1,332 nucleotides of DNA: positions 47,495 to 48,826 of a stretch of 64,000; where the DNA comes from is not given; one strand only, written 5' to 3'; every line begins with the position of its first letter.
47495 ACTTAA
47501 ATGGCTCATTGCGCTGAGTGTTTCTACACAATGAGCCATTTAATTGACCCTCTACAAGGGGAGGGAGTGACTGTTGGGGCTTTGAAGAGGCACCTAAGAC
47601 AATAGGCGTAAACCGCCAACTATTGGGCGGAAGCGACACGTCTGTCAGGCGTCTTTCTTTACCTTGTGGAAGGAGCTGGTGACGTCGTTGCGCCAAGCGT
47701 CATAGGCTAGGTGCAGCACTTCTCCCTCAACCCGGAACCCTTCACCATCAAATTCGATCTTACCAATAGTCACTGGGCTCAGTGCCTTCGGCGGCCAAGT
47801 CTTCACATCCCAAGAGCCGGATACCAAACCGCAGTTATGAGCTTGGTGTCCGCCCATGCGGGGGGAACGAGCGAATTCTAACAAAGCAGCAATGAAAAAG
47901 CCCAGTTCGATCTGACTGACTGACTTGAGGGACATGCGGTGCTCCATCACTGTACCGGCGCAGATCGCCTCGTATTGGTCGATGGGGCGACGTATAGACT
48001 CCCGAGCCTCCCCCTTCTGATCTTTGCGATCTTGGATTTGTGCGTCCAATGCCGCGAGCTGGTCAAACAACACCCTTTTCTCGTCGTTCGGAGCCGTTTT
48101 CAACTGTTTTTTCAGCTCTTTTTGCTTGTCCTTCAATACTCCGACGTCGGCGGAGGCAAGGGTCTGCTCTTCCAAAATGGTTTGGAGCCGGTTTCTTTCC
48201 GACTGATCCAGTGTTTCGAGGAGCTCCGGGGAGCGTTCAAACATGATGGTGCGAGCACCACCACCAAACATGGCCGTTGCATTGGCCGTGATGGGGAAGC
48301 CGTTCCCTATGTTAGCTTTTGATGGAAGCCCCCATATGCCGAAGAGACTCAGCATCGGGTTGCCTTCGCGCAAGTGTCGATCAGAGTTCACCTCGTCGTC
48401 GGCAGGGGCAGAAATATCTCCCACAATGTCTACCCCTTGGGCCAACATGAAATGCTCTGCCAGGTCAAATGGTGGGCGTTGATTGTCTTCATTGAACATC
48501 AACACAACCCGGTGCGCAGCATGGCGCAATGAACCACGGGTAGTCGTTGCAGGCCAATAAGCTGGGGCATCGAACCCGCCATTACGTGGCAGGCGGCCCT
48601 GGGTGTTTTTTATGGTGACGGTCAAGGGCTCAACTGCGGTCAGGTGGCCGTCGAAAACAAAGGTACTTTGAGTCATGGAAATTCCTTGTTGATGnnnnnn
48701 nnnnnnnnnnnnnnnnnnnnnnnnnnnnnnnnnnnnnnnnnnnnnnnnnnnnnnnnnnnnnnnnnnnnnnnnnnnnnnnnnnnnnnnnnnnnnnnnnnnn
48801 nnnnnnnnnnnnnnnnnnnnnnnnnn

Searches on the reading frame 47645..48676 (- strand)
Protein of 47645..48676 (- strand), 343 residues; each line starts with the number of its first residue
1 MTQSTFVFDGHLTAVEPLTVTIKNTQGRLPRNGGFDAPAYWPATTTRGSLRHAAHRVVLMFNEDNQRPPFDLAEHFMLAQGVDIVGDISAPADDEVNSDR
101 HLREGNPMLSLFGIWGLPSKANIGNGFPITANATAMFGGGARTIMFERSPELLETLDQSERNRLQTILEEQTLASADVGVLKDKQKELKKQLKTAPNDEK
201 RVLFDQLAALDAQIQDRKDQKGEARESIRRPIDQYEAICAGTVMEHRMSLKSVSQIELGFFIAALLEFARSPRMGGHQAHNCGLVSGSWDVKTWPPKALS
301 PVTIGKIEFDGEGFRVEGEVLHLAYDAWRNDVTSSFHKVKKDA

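Call 6: search_protein_families(library=ncbifam, proteins=[window:47645-48676:-], max_evalue=0.01)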
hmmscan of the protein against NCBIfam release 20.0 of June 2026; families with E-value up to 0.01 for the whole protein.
window:47645-48676:- (343 aa): 2 families
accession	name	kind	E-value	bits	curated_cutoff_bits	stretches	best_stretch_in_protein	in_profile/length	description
TIGR03115.2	cas7_csf2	equivalog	9.4e-10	38.2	130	1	117-285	126-291/346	type IV CRISPR-associated protein Csf2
NF007960.1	PRK10680.1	equivalog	0.0095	14.8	440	0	158-198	199-239/401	molybdopterin molybdotransferase MoeA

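Call 11: search_protein_families(library=pfam, proteins=[window:47645-48676:-], max_evalue=0.01)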
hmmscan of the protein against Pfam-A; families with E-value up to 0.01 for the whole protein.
window:47645-48676:- (343 aa): 0 families

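Call 32: search_dna_similar(query=window:47645-48676:-, collection=plasmids, mode=protein, max_rows=40, rows=spread)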
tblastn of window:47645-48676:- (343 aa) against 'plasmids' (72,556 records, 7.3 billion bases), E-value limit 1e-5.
Records with a match: 469; places in all: 470; records where one place covers at least 80% of the query: 464.
Best place of each record, by identity: 60-80% 2; <60% 467.
By first word of the organism name: Klebsiella 428; Escherichia 11; Raoultella 5; Acinetobacter 4; Citrobacter 3; Aeromonas 2; Alteromonas 2; Pseudomonas 2; Paracoccus 2; Pluralibacter 1; and 9 more.
By predicted mobility (MOB-suite, as given by PLSDB): conjugative 438; non-mobilizable 29; mobilizable 2.
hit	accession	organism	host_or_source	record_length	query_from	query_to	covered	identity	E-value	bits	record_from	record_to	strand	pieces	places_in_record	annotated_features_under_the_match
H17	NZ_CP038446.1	Aeromonas media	cell culture,sludge from bioreactor ...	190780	1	338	99%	73.5%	2e-163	512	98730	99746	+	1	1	hypothetical protein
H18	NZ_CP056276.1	Klebsiella pneumoniae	culture,Wastewater effluent sample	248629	5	336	97%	49.9%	4e-93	310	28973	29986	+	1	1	CRISPR-associated protein Csf2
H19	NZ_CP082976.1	Klebsiella pneumoniae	Homo sapiens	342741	5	336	97%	49.9%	4e-93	310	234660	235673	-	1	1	CRISPR-associated protein Csf2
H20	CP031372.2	Klebsiella pneumoniae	Homo sapiens,blood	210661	5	336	97%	49.9%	4e-93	310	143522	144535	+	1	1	CRISPR-associated protein Csf2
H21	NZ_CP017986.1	Klebsiella pneumoniae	Homo sapiens,anal swab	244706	5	336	97%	49.9%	4e-93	310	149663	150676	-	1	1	hypothetical protein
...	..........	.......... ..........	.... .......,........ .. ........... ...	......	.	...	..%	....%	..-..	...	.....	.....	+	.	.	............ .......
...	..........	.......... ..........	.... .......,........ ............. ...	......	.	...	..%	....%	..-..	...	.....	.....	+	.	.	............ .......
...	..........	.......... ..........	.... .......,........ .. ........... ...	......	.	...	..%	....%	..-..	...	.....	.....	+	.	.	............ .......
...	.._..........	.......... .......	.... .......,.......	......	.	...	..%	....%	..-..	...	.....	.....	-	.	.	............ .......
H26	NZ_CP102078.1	Klebsiella pneumoniae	Homo sapiens,blood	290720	5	336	97%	49.9%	4e-93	310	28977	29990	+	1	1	hypothetical protein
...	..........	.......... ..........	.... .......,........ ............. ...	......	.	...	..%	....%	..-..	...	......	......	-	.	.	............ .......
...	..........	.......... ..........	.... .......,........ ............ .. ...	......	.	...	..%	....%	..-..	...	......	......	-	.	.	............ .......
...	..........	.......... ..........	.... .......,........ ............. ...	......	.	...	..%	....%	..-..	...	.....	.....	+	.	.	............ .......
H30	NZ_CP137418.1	Klebsiella pneumoniae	Homo sapiens,pure culture,feces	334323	5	336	97%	49.9%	4e-93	310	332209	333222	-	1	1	hypothetical protein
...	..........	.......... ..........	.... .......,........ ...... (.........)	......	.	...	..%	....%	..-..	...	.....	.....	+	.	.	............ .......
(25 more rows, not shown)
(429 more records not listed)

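Call 35: get_annotated_region(hit=H17, flank=12000)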
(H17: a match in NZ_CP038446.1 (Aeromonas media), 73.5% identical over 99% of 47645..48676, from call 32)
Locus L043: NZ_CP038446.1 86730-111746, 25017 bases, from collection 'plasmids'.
description: Aeromonas media strain R25-3 plasmid pAeme3, complete sequence
organism: Aeromonas media (NCBI taxid 651)
taxonomy: Bacteria; Pseudomonadota; Gammaproteobacteria; Aeromonadales; Aeromonadaceae; Aeromonas; Aeromonas media
host: -; source: cell culture,sludge from bioreactor treating oxytetracycline bearing wastewater; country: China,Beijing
typing (MOB-suite, as given by PLSDB): non-mobilizable
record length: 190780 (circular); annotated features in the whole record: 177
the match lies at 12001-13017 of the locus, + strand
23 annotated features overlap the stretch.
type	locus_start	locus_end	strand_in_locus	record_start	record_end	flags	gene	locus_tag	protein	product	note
CDS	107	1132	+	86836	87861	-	-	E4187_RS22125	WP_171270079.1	DNA sulfur modification protein DndB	-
CDS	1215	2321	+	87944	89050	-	-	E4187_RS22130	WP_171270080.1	hypothetical protein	-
CDS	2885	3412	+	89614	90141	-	-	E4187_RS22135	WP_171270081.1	hypothetical protein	-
CDS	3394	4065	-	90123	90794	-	-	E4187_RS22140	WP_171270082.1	type II CAAX endopeptidase family protein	GO:0071586 - CAAX-box protein processing [Evidence IEA]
CDS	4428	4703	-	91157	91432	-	-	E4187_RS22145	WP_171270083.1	hypothetical protein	-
CDS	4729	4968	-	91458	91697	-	-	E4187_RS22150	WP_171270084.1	hypothetical protein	-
CDS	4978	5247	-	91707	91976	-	-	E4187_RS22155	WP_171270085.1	radical SAM protein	-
CDS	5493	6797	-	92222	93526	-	-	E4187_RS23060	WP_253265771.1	hypothetical protein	-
CDS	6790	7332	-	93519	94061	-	-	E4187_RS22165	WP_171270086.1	hypothetical protein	-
CDS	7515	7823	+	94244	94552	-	-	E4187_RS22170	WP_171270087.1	hypothetical protein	-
CDS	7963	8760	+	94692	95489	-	-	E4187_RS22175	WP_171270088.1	hypothetical protein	-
CDS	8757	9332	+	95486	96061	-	-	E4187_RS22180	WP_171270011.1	hypothetical protein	-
CDS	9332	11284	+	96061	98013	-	-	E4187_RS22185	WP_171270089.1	helicase C-terminal domain-containing protein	-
CDS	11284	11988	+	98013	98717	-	-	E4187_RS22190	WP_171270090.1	hypothetical protein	-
CDS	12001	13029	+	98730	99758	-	-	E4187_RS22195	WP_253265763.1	hypothetical protein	-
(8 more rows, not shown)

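Call 36: get_annotated_region(hit=H18, flank=8000)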
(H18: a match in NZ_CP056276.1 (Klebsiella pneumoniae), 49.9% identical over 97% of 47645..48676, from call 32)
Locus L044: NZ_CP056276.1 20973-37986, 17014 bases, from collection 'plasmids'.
description: Klebsiella pneumoniae strain RHBSTW-00867 plasmid pRHBSTW-00867_2, complete sequence
organism: Klebsiella pneumoniae (NCBI taxid 573)
taxonomy: Bacteria; Pseudomonadota; Gammaproteobacteria; Enterobacterales; Enterobacteriaceae; Klebsiella; Klebsiella pneumoniae
host: -; source: culture,Wastewater effluent sample; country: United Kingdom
typing (MOB-suite, as given by PLSDB): conjugative; replicon IncFIB; relaxase MOBH; mating-pair formation MPF_F
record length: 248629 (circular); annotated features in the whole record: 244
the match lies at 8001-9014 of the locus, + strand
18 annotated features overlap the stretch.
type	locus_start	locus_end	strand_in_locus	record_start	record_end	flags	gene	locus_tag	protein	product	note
CDS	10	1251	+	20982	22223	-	-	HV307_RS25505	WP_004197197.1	hypothetical protein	-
CDS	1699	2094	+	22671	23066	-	-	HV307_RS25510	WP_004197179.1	hypothetical protein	-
CDS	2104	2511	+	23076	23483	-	-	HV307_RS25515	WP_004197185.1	hypothetical protein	-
CDS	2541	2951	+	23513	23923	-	-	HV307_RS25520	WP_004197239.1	hypothetical protein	-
CDS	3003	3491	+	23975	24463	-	-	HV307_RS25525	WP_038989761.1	hypothetical protein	-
CDS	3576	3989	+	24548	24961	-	-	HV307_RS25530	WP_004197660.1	hypothetical protein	-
CDS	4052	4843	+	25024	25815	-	-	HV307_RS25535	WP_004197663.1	hypothetical protein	-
CDS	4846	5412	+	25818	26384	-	-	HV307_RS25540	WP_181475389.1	type I-E CRISPR-associated protein Cas6/Cse3/CasE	-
CDS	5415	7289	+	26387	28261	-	-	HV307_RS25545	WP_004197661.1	helicase C-terminal domain-containing protein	GO:0006139 - nucleobase-containing compound metabolic process [Evidence IEA]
CDS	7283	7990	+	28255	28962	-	-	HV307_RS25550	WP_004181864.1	hypothetical protein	-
CDS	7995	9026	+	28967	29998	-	-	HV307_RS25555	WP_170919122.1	CRISPR-associated protein Csf2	-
CDS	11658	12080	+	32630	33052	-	umuD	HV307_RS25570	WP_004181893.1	translesion error-prone DNA polymerase V autoproteolytic subunit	-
CDS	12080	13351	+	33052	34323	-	umuC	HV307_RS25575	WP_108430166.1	translesion error-prone DNA polymerase V subunit UmuC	GO:0006281 - DNA repair [Evidence IEA]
CDS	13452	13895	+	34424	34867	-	-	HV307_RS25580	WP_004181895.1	antitoxin Xre/MbcA/ParS toxin-binding domain-containing protein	-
CDS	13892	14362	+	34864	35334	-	-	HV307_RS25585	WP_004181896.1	RES family NAD+ phosphorylase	-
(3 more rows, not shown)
